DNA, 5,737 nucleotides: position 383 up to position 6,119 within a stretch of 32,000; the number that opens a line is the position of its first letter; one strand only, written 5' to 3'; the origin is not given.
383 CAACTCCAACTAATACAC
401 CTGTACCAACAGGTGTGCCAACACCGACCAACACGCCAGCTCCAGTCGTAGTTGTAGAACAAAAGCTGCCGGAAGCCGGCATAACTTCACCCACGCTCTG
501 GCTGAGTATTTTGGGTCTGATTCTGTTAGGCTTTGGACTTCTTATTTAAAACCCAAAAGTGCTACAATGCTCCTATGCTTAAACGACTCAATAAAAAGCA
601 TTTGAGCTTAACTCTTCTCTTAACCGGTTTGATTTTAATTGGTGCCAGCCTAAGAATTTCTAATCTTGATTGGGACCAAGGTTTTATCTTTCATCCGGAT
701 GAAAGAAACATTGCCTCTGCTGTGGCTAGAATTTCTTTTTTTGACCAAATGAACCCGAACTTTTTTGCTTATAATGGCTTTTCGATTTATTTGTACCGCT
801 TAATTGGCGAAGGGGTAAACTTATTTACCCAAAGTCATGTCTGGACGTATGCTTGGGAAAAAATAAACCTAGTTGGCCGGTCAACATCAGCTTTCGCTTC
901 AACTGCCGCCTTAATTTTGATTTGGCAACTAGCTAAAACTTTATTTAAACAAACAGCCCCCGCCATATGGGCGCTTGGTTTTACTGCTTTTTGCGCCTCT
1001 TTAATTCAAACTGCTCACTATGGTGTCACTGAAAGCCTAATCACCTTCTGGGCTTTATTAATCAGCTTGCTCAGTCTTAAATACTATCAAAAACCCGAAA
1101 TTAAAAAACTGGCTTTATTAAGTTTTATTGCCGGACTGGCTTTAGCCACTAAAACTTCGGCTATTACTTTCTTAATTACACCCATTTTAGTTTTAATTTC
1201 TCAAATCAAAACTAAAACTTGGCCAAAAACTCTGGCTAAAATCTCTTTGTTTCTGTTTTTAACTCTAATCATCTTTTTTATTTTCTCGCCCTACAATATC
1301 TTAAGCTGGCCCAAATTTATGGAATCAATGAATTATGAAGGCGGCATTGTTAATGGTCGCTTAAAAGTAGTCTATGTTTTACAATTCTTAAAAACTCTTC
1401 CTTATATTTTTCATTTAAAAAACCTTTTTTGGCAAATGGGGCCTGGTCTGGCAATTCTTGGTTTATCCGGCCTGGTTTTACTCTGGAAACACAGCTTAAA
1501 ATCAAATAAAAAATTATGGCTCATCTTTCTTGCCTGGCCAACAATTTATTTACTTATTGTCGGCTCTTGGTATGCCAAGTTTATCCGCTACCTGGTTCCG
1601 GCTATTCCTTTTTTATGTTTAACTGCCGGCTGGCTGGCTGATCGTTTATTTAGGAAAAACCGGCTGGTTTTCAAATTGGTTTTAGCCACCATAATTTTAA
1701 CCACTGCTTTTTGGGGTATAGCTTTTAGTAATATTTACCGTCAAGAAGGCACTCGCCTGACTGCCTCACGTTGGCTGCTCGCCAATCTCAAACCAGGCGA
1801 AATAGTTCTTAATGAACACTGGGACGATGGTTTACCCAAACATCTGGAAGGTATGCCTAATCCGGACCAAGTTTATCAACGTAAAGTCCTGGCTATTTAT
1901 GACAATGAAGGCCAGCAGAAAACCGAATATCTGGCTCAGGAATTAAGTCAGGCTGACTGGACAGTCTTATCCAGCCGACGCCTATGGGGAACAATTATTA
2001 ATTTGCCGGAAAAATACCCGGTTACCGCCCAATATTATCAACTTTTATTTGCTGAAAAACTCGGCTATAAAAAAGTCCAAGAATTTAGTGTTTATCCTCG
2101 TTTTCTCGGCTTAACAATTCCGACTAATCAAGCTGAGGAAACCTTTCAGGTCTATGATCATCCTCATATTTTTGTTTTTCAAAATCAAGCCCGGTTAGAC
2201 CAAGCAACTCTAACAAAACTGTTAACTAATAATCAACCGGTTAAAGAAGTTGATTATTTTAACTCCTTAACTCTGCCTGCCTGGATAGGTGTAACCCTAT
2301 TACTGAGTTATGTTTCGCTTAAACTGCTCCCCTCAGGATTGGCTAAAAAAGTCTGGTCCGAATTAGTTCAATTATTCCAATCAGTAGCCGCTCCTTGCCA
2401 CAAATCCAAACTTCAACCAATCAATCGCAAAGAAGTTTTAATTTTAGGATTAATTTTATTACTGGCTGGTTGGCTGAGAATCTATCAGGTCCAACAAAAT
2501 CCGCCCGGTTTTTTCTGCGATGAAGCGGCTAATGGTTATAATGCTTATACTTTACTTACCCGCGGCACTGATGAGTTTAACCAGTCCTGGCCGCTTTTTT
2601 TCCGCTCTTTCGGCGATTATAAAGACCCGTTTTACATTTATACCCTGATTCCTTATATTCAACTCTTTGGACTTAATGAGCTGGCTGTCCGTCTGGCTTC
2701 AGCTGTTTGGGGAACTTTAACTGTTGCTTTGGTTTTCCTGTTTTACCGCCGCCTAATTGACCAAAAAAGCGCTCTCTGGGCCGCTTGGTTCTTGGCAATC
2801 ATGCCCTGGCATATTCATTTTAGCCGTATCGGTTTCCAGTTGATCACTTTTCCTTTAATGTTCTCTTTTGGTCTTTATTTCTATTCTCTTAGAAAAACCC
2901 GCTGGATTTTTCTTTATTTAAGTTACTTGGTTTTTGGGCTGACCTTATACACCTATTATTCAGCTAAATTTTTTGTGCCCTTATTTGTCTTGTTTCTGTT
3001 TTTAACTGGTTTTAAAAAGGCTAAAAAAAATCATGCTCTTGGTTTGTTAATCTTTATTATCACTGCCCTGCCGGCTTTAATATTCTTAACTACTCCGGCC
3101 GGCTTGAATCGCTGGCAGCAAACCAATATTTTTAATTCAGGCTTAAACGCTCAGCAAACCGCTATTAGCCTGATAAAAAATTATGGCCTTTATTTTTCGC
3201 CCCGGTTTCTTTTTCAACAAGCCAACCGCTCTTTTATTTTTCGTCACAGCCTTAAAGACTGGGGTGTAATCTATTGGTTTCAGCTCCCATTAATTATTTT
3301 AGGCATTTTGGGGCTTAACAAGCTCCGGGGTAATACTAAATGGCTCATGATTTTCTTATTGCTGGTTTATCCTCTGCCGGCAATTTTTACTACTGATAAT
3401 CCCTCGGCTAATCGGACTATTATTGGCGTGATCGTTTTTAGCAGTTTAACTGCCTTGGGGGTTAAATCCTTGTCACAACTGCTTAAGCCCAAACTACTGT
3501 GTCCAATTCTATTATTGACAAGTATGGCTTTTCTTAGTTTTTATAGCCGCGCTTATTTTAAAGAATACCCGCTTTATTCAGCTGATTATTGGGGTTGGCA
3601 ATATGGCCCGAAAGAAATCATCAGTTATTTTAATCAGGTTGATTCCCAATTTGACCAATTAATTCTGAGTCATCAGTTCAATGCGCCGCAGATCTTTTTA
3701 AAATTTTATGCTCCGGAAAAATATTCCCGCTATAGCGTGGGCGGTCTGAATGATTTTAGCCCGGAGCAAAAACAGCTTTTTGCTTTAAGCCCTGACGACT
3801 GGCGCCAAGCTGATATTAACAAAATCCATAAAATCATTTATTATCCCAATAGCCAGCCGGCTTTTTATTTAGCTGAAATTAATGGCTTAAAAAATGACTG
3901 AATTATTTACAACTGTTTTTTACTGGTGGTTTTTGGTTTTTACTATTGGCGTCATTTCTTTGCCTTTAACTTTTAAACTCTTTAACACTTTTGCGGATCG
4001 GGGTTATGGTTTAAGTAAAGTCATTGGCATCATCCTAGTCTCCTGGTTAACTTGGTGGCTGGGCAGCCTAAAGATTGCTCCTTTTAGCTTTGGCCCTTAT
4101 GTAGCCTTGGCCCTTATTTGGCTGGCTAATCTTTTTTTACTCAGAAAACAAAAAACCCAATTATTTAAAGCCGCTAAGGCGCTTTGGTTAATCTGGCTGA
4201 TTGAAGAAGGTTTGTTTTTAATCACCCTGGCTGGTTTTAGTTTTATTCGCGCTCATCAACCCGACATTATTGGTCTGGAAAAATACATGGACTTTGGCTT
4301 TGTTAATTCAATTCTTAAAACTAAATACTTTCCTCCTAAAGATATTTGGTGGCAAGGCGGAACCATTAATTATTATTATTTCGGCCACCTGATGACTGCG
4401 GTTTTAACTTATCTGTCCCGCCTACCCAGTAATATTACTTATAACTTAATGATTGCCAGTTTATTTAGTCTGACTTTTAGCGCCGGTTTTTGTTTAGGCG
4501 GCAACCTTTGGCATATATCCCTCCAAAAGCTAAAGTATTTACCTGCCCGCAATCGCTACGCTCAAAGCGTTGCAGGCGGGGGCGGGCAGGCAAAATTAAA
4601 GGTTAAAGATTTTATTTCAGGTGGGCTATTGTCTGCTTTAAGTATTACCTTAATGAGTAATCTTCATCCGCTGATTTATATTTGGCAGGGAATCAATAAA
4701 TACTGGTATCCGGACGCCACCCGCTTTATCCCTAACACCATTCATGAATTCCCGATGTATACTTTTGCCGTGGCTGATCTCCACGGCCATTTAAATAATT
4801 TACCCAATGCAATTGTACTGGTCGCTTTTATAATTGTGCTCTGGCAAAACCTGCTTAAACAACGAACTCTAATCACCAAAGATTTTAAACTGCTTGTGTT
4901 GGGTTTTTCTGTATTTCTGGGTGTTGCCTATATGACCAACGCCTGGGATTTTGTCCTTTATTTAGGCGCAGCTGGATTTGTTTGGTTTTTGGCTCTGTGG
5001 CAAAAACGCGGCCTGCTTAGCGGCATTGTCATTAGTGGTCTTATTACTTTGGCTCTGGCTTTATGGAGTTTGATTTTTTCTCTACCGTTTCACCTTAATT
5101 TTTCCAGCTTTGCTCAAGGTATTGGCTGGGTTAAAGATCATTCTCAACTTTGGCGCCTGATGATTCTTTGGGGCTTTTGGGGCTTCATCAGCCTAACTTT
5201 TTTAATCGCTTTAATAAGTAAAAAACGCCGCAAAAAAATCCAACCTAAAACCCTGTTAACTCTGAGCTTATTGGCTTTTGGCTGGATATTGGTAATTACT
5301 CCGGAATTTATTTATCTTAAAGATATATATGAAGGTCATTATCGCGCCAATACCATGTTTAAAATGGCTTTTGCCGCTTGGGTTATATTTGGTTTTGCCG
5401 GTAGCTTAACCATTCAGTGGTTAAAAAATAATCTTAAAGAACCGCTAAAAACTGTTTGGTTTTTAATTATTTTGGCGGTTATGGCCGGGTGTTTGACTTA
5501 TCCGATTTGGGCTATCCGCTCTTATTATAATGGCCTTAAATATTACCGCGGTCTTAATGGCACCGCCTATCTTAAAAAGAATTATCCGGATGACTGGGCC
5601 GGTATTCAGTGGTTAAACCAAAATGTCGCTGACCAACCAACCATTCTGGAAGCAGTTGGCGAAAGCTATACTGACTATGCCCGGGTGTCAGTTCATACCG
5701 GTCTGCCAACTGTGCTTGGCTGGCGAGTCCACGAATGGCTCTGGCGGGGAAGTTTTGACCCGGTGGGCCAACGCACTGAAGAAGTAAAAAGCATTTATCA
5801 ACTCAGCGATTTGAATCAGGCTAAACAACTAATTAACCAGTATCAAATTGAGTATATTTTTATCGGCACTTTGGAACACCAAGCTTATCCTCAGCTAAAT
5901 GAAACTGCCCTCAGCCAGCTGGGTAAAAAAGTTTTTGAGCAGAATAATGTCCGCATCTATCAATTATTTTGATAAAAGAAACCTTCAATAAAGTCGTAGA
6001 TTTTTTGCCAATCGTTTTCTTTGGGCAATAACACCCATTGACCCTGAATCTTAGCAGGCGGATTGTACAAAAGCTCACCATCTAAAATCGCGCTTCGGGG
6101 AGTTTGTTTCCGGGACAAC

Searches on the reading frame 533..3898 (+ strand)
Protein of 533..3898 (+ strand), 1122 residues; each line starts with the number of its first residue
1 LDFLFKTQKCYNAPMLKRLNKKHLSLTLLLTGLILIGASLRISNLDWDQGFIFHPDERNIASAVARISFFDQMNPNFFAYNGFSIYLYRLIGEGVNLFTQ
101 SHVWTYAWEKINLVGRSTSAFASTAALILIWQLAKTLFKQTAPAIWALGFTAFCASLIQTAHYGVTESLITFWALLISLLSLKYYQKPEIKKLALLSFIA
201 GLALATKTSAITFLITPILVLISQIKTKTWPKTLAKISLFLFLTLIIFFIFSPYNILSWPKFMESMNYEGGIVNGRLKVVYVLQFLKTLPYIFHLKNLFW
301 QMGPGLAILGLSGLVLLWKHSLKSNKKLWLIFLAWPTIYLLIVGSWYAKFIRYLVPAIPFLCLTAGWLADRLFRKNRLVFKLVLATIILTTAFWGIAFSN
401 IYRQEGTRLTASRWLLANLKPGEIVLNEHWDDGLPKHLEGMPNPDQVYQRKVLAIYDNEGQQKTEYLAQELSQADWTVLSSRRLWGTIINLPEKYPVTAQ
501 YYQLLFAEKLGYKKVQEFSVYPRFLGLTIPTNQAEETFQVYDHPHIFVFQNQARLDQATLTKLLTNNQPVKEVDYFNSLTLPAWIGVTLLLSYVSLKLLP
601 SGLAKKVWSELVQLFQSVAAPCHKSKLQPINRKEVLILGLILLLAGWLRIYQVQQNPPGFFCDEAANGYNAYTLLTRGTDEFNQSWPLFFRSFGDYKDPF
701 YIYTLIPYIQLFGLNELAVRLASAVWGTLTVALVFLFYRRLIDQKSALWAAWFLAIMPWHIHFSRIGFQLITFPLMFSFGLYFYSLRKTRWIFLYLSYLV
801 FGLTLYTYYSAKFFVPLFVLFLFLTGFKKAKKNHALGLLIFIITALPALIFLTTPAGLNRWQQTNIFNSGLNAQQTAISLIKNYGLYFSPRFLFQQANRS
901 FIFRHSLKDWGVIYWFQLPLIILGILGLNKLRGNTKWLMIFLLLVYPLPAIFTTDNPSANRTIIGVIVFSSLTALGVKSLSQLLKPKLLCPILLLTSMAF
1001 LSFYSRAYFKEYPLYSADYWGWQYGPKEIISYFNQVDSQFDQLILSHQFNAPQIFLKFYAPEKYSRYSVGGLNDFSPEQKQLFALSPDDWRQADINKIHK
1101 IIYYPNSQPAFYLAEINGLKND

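Call 3: search_protein_families(library=pfam, proteins=[window:533-3898:+], max_evalue=0.01)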
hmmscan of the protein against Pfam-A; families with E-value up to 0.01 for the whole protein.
window:533-3898:+ (1122 aa): 2 families
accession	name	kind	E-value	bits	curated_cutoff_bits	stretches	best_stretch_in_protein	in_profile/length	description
PF13231.12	PMT_2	-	8.2e-17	62.3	26.1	2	700-850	5-159/160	Dolichyl-phosphate-mannose-protein mannosyltransferase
PF02366.24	PMT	-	0.00013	22.1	22.7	2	692-853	58-235/245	Dolichyl-phosphate-mannose-protein mannosyltransferase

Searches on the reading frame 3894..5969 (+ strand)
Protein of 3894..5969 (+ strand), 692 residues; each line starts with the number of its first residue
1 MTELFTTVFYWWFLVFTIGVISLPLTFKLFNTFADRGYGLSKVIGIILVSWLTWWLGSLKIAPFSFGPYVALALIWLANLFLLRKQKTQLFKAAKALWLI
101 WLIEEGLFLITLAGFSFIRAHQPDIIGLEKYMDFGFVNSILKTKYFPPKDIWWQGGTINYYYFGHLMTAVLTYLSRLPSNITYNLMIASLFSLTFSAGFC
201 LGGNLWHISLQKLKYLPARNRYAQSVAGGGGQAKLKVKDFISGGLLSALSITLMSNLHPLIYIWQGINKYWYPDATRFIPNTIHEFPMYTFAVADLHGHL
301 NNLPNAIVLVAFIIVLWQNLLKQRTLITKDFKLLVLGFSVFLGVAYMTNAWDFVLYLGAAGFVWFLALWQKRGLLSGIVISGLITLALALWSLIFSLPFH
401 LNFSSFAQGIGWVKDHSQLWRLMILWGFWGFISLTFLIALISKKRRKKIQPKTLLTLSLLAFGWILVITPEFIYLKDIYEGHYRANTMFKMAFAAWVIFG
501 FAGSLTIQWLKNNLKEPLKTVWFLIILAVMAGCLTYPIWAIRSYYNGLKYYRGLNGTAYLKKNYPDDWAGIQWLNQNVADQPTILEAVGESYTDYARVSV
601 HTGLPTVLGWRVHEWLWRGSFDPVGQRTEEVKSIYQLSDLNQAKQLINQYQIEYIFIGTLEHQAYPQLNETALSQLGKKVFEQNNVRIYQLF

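Call 3: search_protein_families(library=pfam, proteins=[window:3894-5969:+], max_evalue=0.01)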
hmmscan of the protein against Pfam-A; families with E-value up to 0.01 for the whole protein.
window:3894-5969:+ (692 aa): 2 families
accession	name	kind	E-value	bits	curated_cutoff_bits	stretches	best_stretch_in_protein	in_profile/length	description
PF10060.15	DUF2298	-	3e-90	303.9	27.8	2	48-450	1-396/488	Uncharacterized membrane protein (DUF2298)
PF05449.16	Phage_holin_3_7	-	0.0071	16.8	25.4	0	489-533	25-67/80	Putative 3TM holin, Phage_holin_3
